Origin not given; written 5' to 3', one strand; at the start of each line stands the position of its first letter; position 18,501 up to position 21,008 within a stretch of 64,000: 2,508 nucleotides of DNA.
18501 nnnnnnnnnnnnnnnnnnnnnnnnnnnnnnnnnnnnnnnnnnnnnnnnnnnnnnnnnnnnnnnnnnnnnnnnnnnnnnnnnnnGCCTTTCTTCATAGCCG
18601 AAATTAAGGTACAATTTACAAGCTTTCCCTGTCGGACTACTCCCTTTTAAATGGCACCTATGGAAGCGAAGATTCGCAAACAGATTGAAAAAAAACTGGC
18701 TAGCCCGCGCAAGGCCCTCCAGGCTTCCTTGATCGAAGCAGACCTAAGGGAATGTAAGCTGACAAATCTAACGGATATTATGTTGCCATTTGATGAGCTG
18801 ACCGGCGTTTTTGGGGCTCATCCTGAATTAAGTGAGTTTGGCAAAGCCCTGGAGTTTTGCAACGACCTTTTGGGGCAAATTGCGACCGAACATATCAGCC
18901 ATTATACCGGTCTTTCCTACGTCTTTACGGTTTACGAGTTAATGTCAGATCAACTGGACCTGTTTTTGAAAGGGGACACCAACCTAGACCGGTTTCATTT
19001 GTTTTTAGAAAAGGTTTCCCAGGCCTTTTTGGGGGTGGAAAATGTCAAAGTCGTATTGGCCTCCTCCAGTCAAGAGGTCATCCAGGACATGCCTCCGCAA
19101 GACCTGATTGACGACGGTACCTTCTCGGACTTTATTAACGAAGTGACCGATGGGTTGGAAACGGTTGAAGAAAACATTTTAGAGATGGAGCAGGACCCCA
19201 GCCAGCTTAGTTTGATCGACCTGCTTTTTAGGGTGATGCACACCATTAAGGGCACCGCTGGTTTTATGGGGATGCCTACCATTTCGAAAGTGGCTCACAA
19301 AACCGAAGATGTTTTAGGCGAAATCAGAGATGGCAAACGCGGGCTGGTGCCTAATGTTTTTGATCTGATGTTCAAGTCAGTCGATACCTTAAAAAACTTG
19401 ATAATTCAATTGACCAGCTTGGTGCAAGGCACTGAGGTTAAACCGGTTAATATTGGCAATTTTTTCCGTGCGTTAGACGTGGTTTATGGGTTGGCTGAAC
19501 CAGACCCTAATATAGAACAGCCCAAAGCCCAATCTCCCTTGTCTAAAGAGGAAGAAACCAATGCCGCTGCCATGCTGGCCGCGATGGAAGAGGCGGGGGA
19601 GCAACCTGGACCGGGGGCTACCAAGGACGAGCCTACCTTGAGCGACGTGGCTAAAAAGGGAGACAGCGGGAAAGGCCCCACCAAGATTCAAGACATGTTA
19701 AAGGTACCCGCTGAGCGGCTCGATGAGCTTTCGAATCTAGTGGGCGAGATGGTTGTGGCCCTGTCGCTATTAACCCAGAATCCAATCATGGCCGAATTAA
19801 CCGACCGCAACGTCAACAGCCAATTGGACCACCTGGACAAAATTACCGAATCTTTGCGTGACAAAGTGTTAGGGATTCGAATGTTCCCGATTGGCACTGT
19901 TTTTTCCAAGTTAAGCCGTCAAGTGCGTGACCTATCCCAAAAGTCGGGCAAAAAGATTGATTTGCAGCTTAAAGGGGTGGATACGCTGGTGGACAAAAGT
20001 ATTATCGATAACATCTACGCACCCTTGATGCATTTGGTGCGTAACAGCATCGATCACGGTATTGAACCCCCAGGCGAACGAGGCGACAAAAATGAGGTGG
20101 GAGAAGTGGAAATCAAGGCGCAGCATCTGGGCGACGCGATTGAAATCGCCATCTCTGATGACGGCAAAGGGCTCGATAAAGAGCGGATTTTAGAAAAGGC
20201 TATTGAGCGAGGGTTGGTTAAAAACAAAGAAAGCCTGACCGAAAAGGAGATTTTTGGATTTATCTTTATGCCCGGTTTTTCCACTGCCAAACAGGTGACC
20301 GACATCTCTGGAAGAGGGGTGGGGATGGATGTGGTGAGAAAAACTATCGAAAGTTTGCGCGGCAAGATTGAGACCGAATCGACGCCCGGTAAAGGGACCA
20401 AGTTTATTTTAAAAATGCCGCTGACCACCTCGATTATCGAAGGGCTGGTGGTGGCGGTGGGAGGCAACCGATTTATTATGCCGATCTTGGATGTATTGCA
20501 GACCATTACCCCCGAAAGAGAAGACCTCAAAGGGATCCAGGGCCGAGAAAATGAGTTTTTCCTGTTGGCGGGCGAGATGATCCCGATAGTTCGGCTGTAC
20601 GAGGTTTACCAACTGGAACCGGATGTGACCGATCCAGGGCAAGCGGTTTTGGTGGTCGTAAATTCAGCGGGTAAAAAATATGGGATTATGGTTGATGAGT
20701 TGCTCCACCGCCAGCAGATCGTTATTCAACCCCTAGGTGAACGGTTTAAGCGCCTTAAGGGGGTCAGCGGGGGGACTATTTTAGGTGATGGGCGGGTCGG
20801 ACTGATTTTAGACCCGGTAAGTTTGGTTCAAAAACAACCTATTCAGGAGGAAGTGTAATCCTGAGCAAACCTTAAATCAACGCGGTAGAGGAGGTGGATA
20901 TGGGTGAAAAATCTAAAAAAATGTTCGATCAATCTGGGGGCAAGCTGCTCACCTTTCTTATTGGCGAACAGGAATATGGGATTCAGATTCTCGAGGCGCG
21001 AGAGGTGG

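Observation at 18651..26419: Chemosensory-like cluster without an MCP but with an embedded membrane PAS histidine kinase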

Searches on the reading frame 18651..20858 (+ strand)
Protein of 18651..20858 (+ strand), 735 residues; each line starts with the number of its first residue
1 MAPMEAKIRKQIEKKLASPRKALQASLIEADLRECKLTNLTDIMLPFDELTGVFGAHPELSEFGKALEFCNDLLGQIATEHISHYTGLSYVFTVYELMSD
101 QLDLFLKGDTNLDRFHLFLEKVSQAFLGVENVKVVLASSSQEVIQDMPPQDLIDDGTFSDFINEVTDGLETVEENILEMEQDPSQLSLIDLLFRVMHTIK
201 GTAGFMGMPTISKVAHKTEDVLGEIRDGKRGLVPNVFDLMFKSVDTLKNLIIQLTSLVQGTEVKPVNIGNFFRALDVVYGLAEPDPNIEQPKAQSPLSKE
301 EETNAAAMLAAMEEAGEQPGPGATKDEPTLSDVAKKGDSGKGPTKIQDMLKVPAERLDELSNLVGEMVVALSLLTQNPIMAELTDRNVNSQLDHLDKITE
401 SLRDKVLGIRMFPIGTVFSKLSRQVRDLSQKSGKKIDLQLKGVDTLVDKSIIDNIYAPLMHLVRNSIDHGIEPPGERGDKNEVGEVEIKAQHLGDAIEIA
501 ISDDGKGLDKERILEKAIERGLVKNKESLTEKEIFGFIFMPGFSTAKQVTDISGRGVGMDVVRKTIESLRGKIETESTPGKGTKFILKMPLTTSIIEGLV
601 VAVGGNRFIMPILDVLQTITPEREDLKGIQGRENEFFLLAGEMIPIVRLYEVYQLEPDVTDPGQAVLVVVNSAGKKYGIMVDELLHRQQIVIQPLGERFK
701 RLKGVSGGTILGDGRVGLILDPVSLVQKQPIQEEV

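Call 3: search_protein_families(library=pfam, proteins=[window:18651-20858:+])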
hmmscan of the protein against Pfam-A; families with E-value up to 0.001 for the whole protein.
window:18651-20858:+ (735 aa): 4 families
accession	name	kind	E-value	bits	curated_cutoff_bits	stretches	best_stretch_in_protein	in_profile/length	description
PF01584.24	CheW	-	3.1e-23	82.4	23.5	1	597-728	1-136/138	CheW-like domain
PF02518.31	HATPase_c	-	5.5e-18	65.9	26.4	1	459-592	6-110/111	Histidine kinase-, DNA gyrase B-, and HSP90-like ATPase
PF01627.28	Hpt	-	5.2e-12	46.3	24.6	1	160-253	5-80/84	Hpt domain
PF02895.20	H-kinase_dim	-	1.1e-09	39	23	1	348-407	2-66/68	Signal transducing histidine kinase, homodimeric domain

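Call 15: find_homologous_proteins(query=window:18651-20858:+, max_evalue=1e-20)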
Query window:18651-20858:+ (735 aa): 1575 proteins with E <= 1e-20 among 8000 candidates; the best 120 are listed.
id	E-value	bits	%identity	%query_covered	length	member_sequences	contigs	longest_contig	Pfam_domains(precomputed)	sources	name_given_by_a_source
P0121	0.0e+0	1589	100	100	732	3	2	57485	PF02895.21,PF01584.25,PF02518.32,PF01627.29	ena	-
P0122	0.0e+0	1589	100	100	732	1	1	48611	PF02895.21,PF01584.25,PF02518.32,PF01627.29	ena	-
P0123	0.0e+0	1092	69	99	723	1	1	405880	PF02895.21,PF01584.25,PF02518.32,PF01627.29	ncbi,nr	ncbi:MAG: chemotaxis protein CheA [bacterium]|nr:chemotaxis protein CheA [bacterium]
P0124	0.0e+0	1033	65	99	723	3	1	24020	PF02895.21,PF01584.25,PF02518.32,PF01627.29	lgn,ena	-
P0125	0.0e+0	1025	65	98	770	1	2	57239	PF02895.21,PF01584.25,PF02518.32,PF01627.29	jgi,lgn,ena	-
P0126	0.0e+0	1018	75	55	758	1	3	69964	PF02895.21,PF01584.25,PF02518.32,PF01627.29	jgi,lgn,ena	-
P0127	3.4e-271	920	61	98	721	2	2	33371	PF02895.21,PF01584.25,PF02518.32,PF01627.29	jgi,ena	-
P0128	1.3e-260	885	60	99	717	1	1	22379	PF02895.21,PF01584.25,PF02518.32,PF01627.29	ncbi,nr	ncbi:MAG: chemotaxis protein CheA [SAR324 cluster bacterium]|nr:chemotaxis protein CheA [SAR324 clus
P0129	8.6e-259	879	58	99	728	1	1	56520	PF02895.21,PF01584.25,PF02518.32,PF01627.29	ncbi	-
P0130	2.1e-251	855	58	98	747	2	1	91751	PF02895.21,PF01584.25,PF02518.32,PF01627.29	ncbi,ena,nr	ncbi:MAG: chemotaxis protein CheW [Deltaproteobacteria bacterium]|nr:chemotaxis protein CheW [Deltap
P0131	6.3e-246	837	56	99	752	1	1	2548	PF02895.21,PF01584.25,PF02518.32,PF01627.29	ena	-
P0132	3.3e-238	811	54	99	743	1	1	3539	PF02895.21,PF01584.25,PF02518.32,PF01627.29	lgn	-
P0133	2.4e-237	808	53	98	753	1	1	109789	PF02895.21,PF01584.25,PF02518.32,PF01627.29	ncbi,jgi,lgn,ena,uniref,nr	ncbi:MAG: hypothetical protein COB67_00910 [SAR324 cluster bacterium]|uniref:Chemotaxis protein CheA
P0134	8.8e-230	783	52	98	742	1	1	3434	PF02895.21,PF01584.25,PF02518.32,PF01627.29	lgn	-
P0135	1.4e-207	710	47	99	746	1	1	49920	PF02895.21,PF01584.25,PF02518.32,PF01627.29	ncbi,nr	ncbi:MAG: chemotaxis protein CheA [Proteobacteria bacterium]|nr:chemotaxis protein CheA [Pseudomonad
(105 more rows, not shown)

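Call 17: find_related_loci(query=A1, collection=genome_contigs, flank=10000)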
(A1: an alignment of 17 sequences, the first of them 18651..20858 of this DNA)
Query A1 (735 aa) in genome_contigs; peptide patterns used: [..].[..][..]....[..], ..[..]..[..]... (x = any residue, [..] = any of these).
64 stretches matched a pattern; 22 encode a relative of the query (tblastn E <= 1e-3); 22 distinct loci.
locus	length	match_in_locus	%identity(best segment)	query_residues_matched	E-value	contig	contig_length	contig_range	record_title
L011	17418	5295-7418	60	4-728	0e+0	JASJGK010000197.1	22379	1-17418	MAG: SAR324 cluster bacterium isolate ChS5.bin.62 ChesSed_k141_2096519, whole genome shotgun sequence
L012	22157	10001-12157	58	4-728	0e+0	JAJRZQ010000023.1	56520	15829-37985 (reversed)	MAG: bacterium isolate Dive96_bin4.205 k141_1976402, whole genome shotgun sequence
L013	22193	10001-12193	58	9-728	0e+0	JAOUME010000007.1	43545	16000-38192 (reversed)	MAG: Deltaproteobacteria bacterium isolate 8_1_July_SF_Bin26 8_1_July_SF_Bin26_scaffold_166_c2, whole genome shotgun seq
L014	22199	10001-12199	53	9-728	0e+0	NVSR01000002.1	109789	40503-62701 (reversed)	MAG: SAR324 cluster bacterium isolate NORP136 Contig_source1382A_452, whole genome shotgun sequence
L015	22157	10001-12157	66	2-729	0e+0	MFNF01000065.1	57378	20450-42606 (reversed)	MAG: Candidatus Lambdaproteobacteria bacterium RIFOXYD2_FULL_56_26 rifoxyd2_full_scaffold_93, whole genome shotgun seque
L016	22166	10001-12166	69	4-734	0e+0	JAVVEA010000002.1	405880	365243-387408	MAG: bacterium isolate TamC13-09 NODE_2_length_405880_cov_16.038911, whole genome shotgun sequence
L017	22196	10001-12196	44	10-727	0e+0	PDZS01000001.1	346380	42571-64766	MAG: Deltaproteobacteria bacterium YD0425bin51 scaffold1, whole genome shotgun sequence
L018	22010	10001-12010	47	62-727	0e+0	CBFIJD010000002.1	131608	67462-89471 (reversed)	MAG: uncultured bacterium isolate Co_bin_862_strict genome assembly, contig: Co_bin_862_strict_c2, whole genome shotgun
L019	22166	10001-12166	44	4-728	0e+0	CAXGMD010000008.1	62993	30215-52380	MAG TPA_asm: uncultured bacterium isolate ERR594288_concoct_130 genome assembly, contig: ERZ6778509.357, whole genome sh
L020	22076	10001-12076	45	37-728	0e+0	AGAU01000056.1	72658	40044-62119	SAR324 cluster bacterium JCVI-SC AAA005 ctg_121, whole genome shotgun sequence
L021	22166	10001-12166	43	4-728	0e+0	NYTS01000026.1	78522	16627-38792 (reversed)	MAG: Deltaproteobacteria bacterium isolate CPC61 34544, whole genome shotgun sequence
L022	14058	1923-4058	44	32-722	0e+0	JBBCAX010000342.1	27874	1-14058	Deltaproteobacteria bacterium TL4 17951C00342.1, whole genome shotgun sequence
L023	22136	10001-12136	59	4-728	0e+0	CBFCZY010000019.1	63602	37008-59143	MAG TPA_asm: uncultured bacterium isolate SRR26215677_concoct_114 genome assembly, contig: ERZ25073487.117, whole genome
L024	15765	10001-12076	45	37-728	0e+0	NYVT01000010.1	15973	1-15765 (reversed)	MAG: Deltaproteobacteria bacterium isolate CPC295 29812, whole genome shotgun sequence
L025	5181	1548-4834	47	57-727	0e+0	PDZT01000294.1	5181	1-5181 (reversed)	MAG: Deltaproteobacteria bacterium YD0425bin50 scaffold3236, whole genome shotgun sequence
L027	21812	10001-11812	46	143-727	4e-159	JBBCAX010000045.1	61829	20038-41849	Deltaproteobacteria bacterium TL4 17951C00045.1, whole genome shotgun sequence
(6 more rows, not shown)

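Call 21: search_protein_families(library=pfam, proteins=[L011:7939-9828:+, L013:15145-17463:+, L023:12171-14063:+, L013:12973-15132:+, L022:7446-8591:+, L022:8591-9757:+, L022:4627-6600:+, L017:12733-14727:+, L016:12860-15076:+], max_evalue=0.01)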
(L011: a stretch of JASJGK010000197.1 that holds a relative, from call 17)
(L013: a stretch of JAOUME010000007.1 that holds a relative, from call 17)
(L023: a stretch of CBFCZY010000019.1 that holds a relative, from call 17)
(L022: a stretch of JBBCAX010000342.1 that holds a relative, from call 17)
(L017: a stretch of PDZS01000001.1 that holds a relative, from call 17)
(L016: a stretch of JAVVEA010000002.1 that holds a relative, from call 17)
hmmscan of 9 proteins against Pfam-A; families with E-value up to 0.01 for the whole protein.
L011:7939-9828:+ (629 aa): 6 families
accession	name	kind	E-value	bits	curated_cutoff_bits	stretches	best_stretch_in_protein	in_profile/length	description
PF02518.31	HATPase_c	-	1e-25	90.8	26.4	1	515-622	1-108/111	Histidine kinase-, DNA gyrase B-, and HSP90-like ATPase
PF00512.31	HisKA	-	5.3e-16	58.9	26.9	1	406-467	2-62/66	His Kinase A (phospho-acceptor) domain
PF13426.13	PAS_9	-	3.4e-07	30.9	27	1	149-246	2-99/103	PAS domain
PF13188.13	PAS_8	-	0.00012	22.2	21.8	0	141-164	4-27/65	PAS domain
PF00989.32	PAS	-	0.00015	22.2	22.6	0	142-246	5-111/113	PAS fold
PF13581.12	HATPase_c_2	-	0.009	16.5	27.4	0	524-600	40-110/127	Histidine kinase-like ATPase domain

L013:15145-17463:+ (772 aa): 9 families
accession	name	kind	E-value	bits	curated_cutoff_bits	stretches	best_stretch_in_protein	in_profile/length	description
PF13426.13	PAS_9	-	2e-29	102.4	27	2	395-498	1-103/103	PAS domain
PF02518.31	HATPase_c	-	4.2e-27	95.2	26.4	1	655-764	1-110/111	Histidine kinase-, DNA gyrase B-, and HSP90-like ATPase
PF00989.32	PAS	-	6e-20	71.8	22.6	2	387-496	3-113/113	PAS fold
PF08448.16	PAS_4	-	3.9e-17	62.9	23.1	2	391-500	1-109/110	PAS fold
PF00512.31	HisKA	-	4.8e-17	62.2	26.9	1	545-610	2-66/66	His Kinase A (phospho-acceptor) domain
PF08447.18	PAS_3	-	4.3e-12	46.6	25.6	1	408-491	2-87/89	PAS fold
PF13188.13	PAS_8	-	2.3e-10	40.4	21.8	1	387-427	3-43/65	PAS domain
PF13581.12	HATPase_c_2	-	0.00018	22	27.4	1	660-739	32-109/127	Histidine kinase-like ATPase domain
PF24820.1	Diguanyl_cycl_sensor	-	0.00065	20.1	28.1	0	268-325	1-59/109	Diguanylate cyclase-like sensor domain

L023:12171-14063:+ (630 aa): 7 families
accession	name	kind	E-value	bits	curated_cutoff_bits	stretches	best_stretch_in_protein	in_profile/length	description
PF02518.31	HATPase_c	-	2.4e-24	86.3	26.4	1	516-623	1-108/111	Histidine kinase-, DNA gyrase B-, and HSP90-like ATPase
PF00512.31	HisKA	-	2.7e-17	63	26.9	1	407-471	2-65/66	His Kinase A (phospho-acceptor) domain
PF13426.13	PAS_9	-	1.8e-10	41.4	27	1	148-246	2-100/103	PAS domain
PF00989.32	PAS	-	1.8e-10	41.3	22.6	1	139-245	3-111/113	PAS fold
PF13188.13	PAS_8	-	1.2e-06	28.6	21.8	1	137-194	1-55/65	PAS domain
PF08448.16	PAS_4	-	1.9e-05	25.3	23.1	0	143-249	1-107/110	PAS fold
PF24820.1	Diguanyl_cycl_sensor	-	0.0099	16.2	28.1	0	144-187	3-47/109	Diguanylate cyclase-like sensor domain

L013:12973-15132:+ (719 aa): 3 families
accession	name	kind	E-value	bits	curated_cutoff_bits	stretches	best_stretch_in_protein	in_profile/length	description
PF02518.31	HATPase_c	-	6.8e-19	68.8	26.4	1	439-575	4-109/111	Histidine kinase-, DNA gyrase B-, and HSP90-like ATPase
PF01584.24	CheW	-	2.5e-17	63.2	23.5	1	584-713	2-135/138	CheW-like domain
PF01627.28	Hpt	-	7.6e-13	48.9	24.6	1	170-248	2-70/84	Hpt domain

L022:7446-8591:+ (381 aa): 2 families
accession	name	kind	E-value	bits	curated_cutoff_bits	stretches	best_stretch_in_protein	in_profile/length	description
PF01339.22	CheB_methylest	-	1.1e-63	214.5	24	1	195-373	1-174/174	CheB methylesterase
PF03975.18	CheD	-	2.6e-16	60.2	25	1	56-156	1-105/108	CheD chemotactic sensory transduction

L022:8591-9757:+ (388 aa): 5 families
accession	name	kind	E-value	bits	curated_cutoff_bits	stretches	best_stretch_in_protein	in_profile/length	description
PF02518.31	HATPase_c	-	9.3e-28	97.3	26.4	1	270-379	1-110/111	Histidine kinase-, DNA gyrase B-, and HSP90-like ATPase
PF00072.30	Response_reg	-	5.8e-22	78.4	30.2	1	21-132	1-105/111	Response regulator receiver domain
PF00512.31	HisKA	-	2e-18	66.6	26.9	1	161-223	2-63/66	His Kinase A (phospho-acceptor) domain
PF13589.12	HATPase_c_3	-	5.2e-07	30.2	25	1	275-355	3-85/137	Histidine kinase-, DNA gyrase B-, and HSP90-like ATPase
PF13581.12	HATPase_c_2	-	0.0079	16.6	27.4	0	275-357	32-112/127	Histidine kinase-like ATPase domain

L022:4627-6600:+ (657 aa): 2 families
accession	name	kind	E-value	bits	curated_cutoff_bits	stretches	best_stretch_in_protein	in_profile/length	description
PF00015.26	MCPsignal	-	3.2e-37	128.5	34.6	1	395-556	11-172/172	Methyl-accepting chemotaxis protein (MCP) signalling domain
PF12729.13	4HB_MCP_1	-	2.5e-05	24.4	27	1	2-156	1-160/181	Four helix bundle sensory module for signal transduction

L017:12733-14727:+ (664 aa): 2 families
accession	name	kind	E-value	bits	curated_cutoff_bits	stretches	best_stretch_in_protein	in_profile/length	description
PF00015.26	MCPsignal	-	5.1e-41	140.8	34.6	1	395-542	1-162/172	Methyl-accepting chemotaxis protein (MCP) signalling domain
PF20155.4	TMP_3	-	0.0018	18.5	41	1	504-591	11-98/192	Tape measure protein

L016:12860-15076:+ (738 aa): 9 families
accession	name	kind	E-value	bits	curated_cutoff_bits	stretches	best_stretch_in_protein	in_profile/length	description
PF02518.31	HATPase_c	-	1.3e-25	90.4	26.4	1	621-730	1-109/111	Histidine kinase-, DNA gyrase B-, and HSP90-like ATPase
PF08448.16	PAS_4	-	1.7e-22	80.2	23.1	2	360-468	2-110/110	PAS fold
PF00512.31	HisKA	-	4.7e-19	68.6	26.9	1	512-576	2-65/66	His Kinase A (phospho-acceptor) domain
PF13426.13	PAS_9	-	4.9e-17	62.5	27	2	363-465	1-103/103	PAS domain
PF00989.32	PAS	-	4.5e-10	40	22.6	1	359-463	7-113/113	PAS fold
PF08447.18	PAS_3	-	6.1e-08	33.3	25.6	1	377-456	3-85/89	PAS fold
PF13188.13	PAS_8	-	7.2e-07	29.3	21.8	1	355-407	3-51/65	PAS domain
PF24820.1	Diguanyl_cycl_sensor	-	0.00014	22.2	28.1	0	237-286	2-51/109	Diguanylate cyclase-like sensor domain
PF13581.12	HATPase_c_2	-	0.0028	18.1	27.4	1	630-708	40-111/127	Histidine kinase-like ATPase domain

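Call 33: find_homologous_proteins(query=A2, max_evalue=1e-20)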
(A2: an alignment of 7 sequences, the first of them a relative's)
Query A2 (7 sequences) (334 aa, profile of the alignment): 6471 proteins with E <= 1e-20 among 8000 candidates; the best 120 are listed.
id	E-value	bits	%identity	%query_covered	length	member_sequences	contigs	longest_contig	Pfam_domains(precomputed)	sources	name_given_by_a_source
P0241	2.1e-130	453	52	99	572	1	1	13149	PF00015.27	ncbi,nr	ncbi:MAG: methyl-accepting chemotaxis protein [SAR324 cluster bacterium]|nr:methyl-accepting chemota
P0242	3.4e-130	452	54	87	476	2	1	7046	PF00015.27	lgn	-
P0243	7.9e-128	445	52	99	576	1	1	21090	PF00015.27,PF13682.12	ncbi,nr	ncbi:MAG: CZB domain-containing protein [SAR324 cluster bacterium]|nr:CZB domain-containing protein 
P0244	9.7e-127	441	49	84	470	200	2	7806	PF00015.27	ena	-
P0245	4.6e-125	436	42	100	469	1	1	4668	PF00015.27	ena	-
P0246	7.9e-125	435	44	99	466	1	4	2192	PF00015.27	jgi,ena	-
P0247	8.2e-125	435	42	100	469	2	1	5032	PF00015.27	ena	-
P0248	1.1e-124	434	41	100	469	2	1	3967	PF00015.27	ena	-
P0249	1.2e-124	434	41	100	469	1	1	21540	PF00015.27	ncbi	ncbi:MAG: methyl-accepting chemotaxis protein [Deltaproteobacteria bacterium]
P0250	1.5e-124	434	42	100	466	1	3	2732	PF00015.27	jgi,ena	-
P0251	1.8e-124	434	49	84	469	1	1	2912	PF00015.27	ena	-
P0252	2.4e-124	433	41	100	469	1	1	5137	PF00015.27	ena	-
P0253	2.4e-124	433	42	100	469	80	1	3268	PF00015.27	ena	-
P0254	3.6e-124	433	42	100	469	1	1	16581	PF00015.27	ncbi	-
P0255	3.7e-124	433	49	84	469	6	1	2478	PF00015.27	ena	-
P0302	4.0e-114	400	50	100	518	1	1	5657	PF00015.27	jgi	jgi:methyl-accepting chemotaxis protein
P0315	3.2e-109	384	50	100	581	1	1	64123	PF00015.27,PF12729.14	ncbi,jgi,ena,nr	ncbi:MAG: methyl-accepting chemotaxis protein [Deltaproteobacteria bacterium]|nr:methyl-accepting ch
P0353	7.6e-106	372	44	100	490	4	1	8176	PF00015.27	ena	-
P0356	7.2e-105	369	48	100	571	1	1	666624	PF00015.27,PF05227.20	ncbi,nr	ncbi:MAG: CHASE3 domain-containing protein [bacterium]|nr:CHASE3 domain-containing protein [bacteriu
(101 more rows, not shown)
